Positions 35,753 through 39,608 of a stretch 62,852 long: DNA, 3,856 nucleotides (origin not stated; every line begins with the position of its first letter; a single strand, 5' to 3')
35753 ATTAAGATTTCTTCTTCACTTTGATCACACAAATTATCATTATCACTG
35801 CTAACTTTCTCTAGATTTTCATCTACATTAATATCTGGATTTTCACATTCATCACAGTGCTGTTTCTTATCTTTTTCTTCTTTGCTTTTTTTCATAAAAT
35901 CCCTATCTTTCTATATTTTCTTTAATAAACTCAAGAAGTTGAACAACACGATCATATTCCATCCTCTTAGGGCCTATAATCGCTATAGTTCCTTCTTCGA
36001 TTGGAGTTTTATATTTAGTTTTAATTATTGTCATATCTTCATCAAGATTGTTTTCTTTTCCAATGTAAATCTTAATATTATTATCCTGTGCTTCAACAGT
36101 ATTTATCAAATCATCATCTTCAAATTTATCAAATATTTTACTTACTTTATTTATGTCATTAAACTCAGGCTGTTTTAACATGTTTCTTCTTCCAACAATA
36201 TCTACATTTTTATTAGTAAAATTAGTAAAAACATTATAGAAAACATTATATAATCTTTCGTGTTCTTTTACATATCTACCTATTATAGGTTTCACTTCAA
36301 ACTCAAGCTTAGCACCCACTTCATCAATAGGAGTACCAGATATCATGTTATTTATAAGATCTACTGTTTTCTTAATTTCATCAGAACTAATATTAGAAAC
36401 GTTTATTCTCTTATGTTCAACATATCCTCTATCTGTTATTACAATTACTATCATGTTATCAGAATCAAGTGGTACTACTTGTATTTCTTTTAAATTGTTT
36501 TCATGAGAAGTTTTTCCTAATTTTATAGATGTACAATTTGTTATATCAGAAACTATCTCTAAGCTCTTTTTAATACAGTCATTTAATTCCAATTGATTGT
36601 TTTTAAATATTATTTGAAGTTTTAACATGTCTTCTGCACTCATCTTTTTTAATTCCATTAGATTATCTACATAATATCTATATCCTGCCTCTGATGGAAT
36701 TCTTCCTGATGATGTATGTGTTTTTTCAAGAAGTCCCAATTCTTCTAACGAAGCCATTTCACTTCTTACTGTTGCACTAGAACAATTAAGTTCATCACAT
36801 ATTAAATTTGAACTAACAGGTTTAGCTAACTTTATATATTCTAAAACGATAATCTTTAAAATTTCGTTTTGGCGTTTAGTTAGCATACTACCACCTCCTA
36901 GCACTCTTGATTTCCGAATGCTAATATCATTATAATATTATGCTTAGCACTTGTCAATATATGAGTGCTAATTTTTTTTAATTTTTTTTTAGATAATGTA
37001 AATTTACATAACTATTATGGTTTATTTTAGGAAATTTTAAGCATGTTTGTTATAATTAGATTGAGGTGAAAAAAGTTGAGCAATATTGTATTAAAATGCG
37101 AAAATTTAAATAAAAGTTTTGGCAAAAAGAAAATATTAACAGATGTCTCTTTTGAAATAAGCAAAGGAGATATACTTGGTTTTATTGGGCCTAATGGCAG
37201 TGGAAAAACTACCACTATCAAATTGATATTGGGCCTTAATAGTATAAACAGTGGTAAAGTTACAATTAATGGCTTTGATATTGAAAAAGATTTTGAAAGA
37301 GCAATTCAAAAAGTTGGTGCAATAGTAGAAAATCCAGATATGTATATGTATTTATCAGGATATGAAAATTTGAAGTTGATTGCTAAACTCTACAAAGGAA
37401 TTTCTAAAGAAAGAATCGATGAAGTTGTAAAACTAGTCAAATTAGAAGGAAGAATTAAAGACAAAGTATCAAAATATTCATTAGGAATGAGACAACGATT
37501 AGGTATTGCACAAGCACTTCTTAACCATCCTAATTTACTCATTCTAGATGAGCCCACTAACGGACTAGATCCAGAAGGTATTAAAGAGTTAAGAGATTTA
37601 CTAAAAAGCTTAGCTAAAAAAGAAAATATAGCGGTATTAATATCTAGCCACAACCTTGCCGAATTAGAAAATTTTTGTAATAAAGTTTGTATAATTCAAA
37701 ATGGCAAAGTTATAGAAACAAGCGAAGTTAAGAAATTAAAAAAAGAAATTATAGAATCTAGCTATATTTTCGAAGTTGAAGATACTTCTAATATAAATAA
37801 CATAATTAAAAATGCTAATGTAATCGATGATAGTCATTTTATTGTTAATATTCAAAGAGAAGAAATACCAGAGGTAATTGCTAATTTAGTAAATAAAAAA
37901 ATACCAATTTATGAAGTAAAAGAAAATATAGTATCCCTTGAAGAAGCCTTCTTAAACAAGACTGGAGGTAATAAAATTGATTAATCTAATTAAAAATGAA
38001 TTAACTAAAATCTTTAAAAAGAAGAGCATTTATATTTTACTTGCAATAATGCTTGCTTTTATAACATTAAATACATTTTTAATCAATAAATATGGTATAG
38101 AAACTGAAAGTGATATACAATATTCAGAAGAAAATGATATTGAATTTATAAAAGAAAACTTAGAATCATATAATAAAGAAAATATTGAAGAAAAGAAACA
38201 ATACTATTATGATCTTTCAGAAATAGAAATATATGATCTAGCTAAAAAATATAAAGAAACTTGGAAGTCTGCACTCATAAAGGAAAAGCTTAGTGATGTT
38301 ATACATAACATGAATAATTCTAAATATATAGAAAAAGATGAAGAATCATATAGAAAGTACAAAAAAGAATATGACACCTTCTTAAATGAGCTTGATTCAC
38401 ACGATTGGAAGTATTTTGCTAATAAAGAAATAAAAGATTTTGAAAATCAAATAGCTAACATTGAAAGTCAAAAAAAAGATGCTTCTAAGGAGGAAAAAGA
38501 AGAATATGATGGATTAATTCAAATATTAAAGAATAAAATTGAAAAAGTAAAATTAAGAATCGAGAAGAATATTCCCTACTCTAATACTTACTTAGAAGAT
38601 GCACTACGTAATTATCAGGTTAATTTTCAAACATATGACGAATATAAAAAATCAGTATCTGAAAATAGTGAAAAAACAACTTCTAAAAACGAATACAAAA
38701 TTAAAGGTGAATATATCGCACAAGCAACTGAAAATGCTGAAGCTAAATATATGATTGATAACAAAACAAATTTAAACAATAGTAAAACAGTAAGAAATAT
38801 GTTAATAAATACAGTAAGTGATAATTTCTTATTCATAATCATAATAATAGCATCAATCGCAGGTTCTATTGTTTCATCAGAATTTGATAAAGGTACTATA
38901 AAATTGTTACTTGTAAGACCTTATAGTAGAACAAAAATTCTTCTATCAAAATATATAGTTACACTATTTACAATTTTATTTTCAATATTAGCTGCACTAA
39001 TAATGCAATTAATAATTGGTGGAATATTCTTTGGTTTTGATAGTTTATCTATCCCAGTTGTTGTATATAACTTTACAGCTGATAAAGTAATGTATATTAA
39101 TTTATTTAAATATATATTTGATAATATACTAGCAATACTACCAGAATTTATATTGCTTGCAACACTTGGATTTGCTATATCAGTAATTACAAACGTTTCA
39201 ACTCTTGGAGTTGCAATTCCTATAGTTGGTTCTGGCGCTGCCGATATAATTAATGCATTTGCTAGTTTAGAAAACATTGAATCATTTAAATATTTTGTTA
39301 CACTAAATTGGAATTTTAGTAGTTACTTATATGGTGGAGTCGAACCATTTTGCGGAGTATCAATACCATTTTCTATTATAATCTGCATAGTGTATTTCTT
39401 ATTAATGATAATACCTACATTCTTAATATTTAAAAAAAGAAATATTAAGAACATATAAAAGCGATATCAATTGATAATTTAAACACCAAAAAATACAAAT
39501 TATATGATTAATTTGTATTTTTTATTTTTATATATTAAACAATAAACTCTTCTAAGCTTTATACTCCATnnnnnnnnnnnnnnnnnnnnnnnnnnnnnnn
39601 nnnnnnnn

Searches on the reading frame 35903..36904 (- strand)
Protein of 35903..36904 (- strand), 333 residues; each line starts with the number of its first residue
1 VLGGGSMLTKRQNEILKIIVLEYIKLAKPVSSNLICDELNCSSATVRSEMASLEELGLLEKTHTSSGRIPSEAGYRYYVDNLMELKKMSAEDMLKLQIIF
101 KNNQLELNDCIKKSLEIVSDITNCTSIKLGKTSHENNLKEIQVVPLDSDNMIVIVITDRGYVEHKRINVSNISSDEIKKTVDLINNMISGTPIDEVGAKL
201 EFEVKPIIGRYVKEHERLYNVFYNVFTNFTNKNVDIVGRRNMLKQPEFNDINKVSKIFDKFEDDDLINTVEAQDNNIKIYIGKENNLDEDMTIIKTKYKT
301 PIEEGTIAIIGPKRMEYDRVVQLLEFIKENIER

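Call 108: search_protein_families(library=pfam, proteins=[window:35903-36904:-], max_evalue=0.001)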
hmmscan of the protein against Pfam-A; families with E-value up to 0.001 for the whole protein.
window:35903-36904:- (333 aa): 5 families
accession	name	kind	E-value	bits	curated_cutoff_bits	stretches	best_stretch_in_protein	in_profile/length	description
PF01628.27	HrcA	-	6.5e-45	154.2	22.2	1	109-321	2-215/215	HrcA protein C terminal domain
PF03444.21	HrcA_DNA-bdg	-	1.5e-06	28.2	21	1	7-71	1-66/79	Winged helix-turn-helix transcription repressor, HrcA DNA-binding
PF08279.18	HTH_11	-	9.8e-06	25.8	25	1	21-57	6-43/55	HTH domain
PF08220.18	HTH_DeoR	-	0.00029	21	21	1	21-63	6-48/57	DeoR-like helix-turn-helix domain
PF01726.22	LexA_DNA_bind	-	0.00031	20.9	23.7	0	7-65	3-62/65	LexA DNA binding domain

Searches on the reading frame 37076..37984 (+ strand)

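Call 108: search_protein_families(library=pfam, proteins=[window:37076-37984:+], max_evalue=0.001)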
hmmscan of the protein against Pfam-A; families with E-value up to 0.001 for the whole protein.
window:37076-37984:+ (302 aa): 4 families
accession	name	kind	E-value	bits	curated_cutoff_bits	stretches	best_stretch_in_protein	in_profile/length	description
PF00005.33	ABC_tran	-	2.6e-31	109.5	25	1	21-162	1-137/137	ABC transporter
PF13304.12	AAA_21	-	2.7e-16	61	27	1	111-197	214-303/304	AAA domain, putative AbiEii toxin, Type IV TA system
PF13401.12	AAA_22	-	7.6e-05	23.5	27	1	34-189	8-120/130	AAA domain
PF02463.25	SMC_N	-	0.00081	19.3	40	0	33-54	26-50/220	RecF/RecN/SMC N terminal domain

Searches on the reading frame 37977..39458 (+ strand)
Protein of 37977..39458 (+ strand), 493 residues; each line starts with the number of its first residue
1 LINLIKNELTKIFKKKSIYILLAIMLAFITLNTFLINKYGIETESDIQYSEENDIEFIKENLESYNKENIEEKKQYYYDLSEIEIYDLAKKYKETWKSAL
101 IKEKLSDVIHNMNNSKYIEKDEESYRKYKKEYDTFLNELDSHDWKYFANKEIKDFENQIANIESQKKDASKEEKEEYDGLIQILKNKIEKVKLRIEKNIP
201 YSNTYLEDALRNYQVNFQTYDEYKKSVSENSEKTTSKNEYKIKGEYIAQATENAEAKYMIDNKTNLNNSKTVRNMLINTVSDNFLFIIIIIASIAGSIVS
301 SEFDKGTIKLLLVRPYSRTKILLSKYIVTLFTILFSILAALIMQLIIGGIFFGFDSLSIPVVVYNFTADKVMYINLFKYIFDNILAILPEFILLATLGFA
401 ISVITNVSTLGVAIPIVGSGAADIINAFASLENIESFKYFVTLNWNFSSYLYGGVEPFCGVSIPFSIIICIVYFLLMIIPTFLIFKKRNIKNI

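Call 108: search_protein_families(library=pfam, proteins=[window:37977-39458:+], max_evalue=0.001)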
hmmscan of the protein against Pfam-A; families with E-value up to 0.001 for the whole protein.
window:37977-39458:+ (493 aa): 3 families
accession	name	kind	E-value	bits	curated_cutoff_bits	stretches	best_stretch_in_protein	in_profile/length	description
PF12679.13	ABC2_membrane_2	-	5.4e-16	59.1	27.2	1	3-488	2-281/283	ABC-2 family transporter protein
PF12730.13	ABC2_membrane_4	-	1.7e-14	54.6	27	1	264-405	39-171/179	ABC-2 family transporter protein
PF12698.13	ABC2_membrane_3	-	9.7e-07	28.6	31.6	1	20-477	6-341/347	ABC-2 family transporter protein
